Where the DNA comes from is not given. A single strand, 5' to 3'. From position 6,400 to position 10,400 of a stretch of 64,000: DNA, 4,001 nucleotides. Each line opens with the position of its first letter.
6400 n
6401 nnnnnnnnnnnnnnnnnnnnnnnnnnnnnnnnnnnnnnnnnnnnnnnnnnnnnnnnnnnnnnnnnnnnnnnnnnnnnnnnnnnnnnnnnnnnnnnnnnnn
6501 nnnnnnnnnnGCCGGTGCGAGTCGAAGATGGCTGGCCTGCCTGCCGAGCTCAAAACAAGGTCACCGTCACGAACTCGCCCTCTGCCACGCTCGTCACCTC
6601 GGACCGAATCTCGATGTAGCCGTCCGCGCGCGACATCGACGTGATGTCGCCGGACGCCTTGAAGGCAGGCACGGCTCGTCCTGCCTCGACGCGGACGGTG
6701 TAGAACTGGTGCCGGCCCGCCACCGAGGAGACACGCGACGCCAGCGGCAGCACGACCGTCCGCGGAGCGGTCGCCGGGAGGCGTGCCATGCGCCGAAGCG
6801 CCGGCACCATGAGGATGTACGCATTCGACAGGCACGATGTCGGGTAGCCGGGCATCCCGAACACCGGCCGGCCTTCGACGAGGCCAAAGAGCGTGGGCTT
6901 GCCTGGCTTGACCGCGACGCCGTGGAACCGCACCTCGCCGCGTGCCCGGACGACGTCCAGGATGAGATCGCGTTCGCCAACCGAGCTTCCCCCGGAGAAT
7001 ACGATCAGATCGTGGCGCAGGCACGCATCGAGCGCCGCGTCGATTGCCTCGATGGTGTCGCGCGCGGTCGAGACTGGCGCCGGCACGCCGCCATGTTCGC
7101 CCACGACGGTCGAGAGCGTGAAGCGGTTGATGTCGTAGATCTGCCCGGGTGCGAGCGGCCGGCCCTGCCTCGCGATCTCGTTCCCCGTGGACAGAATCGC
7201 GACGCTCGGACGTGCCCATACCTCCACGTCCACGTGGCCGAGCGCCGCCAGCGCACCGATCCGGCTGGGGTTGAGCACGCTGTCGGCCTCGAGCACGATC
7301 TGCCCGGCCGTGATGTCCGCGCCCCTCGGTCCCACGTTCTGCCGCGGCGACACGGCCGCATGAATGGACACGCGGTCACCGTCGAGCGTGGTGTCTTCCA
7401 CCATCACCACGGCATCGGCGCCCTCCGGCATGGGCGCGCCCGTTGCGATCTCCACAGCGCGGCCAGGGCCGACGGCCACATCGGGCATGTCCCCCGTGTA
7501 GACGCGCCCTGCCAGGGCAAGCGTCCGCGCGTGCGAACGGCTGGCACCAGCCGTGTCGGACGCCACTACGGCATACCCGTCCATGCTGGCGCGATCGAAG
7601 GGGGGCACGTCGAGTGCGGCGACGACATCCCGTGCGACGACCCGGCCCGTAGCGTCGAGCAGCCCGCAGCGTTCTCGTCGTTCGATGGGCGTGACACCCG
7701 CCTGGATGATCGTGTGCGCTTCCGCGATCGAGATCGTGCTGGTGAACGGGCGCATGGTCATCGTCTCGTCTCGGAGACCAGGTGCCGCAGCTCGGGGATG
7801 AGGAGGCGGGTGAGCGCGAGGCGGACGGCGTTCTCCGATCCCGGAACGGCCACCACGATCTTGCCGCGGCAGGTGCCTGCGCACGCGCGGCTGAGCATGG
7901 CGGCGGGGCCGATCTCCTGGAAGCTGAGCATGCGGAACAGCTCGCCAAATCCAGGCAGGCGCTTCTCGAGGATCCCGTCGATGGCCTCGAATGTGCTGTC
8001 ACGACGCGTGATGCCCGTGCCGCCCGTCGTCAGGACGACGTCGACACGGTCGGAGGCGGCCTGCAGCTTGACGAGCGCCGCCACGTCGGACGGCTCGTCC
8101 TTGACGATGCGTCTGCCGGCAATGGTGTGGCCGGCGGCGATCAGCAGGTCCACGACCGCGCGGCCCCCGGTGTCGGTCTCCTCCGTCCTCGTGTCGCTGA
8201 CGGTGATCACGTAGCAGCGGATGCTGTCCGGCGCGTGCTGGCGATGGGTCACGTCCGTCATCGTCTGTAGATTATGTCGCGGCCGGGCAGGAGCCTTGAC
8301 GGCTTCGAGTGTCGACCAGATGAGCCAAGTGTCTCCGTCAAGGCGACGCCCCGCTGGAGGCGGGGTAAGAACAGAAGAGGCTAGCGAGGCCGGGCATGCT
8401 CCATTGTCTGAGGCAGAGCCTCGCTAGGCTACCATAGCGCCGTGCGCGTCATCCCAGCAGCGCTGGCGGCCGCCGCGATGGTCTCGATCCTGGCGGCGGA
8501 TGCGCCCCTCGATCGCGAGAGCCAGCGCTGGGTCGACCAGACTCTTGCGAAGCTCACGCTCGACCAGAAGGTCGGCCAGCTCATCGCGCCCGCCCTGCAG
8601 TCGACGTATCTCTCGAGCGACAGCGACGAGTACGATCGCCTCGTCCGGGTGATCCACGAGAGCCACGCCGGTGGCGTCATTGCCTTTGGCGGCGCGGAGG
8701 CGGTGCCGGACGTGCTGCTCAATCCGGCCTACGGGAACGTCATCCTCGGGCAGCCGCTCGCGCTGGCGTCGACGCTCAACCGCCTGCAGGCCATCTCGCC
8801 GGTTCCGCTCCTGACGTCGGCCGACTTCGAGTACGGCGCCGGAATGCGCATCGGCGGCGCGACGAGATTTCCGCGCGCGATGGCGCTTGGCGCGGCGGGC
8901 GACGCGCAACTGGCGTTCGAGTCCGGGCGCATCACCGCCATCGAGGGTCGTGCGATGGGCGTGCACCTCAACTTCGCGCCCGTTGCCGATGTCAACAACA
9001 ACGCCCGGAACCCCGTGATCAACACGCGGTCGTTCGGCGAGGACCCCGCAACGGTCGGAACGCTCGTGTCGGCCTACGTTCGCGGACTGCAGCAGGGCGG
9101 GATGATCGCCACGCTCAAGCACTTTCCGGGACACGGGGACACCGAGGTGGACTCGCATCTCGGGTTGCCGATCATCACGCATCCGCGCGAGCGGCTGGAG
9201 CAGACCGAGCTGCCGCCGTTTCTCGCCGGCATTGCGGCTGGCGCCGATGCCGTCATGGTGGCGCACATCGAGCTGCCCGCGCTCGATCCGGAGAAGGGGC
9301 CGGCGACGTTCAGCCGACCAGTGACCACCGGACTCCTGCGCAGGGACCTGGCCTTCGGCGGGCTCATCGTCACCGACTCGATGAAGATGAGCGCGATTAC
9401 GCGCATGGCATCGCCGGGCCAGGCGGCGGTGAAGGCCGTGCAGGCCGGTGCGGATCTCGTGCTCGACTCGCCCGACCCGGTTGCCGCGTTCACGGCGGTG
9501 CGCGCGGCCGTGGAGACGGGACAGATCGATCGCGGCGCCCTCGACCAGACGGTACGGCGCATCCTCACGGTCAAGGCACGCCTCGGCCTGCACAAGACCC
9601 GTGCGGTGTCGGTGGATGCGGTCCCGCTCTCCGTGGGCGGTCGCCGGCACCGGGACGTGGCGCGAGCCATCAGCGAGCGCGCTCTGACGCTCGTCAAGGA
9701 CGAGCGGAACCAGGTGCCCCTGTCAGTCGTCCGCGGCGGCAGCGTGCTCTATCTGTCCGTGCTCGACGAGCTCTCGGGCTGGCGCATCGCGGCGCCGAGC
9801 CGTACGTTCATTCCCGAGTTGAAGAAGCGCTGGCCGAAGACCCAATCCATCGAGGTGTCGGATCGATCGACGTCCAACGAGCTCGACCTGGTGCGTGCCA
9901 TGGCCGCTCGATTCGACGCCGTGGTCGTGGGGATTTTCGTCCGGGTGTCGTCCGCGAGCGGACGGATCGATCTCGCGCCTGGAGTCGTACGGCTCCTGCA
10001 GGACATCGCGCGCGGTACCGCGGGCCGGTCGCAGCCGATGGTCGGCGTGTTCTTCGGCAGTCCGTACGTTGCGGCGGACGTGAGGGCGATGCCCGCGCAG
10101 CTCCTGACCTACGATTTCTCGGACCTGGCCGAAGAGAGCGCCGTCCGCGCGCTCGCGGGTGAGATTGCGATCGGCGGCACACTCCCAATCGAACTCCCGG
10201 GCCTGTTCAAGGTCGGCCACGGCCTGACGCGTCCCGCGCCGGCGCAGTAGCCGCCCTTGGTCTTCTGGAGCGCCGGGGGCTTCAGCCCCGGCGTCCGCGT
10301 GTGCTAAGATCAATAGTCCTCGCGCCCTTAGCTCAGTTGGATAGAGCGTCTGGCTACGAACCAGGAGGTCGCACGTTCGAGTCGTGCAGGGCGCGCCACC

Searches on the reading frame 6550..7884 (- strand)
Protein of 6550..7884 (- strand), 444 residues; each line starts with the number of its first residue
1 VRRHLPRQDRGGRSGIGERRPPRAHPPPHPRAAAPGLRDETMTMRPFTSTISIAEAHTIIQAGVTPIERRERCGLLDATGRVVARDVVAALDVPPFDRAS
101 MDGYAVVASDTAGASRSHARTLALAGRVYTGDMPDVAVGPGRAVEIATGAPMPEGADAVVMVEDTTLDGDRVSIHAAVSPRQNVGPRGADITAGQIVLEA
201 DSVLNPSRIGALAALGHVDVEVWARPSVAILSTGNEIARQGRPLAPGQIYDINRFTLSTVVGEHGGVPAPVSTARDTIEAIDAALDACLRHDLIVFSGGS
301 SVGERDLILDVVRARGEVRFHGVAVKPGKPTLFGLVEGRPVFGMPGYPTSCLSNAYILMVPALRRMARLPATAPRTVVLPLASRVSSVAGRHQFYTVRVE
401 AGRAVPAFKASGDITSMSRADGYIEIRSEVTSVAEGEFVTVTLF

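Call 74: search_protein_families(library=pfam, proteins=[window:6550-7884:-], max_evalue=0.0001)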
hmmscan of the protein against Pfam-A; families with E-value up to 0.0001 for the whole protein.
window:6550-7884:- (444 aa): 3 families
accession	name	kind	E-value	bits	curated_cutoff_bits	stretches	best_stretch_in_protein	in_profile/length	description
PF03453.22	MoeA_N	-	5.3e-46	156.6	30.8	1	51-216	1-160/160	MoeA N-terminal region (domain I and II)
PF00994.29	MoCF_biosynth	-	6.7e-25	87.9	26.6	1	229-364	1-143/144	Probable molybdopterin binding domain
PF03454.20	MoeA_C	-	4.5e-12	46.4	22.1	1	379-444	2-72/72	MoeA C-terminal region (domain IV)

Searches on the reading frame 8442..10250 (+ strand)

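Call 74: search_protein_families(library=pfam, proteins=[window:8442-10250:+], max_evalue=0.0001)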
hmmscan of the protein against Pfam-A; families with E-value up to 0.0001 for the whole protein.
window:8442-10250:+ (602 aa): 1 family
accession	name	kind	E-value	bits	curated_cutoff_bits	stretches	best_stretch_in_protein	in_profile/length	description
PF00933.27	Glyco_hydro_3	-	5.7e-85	286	27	1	39-377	1-316/316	Glycosyl hydrolase family 3 N terminal domain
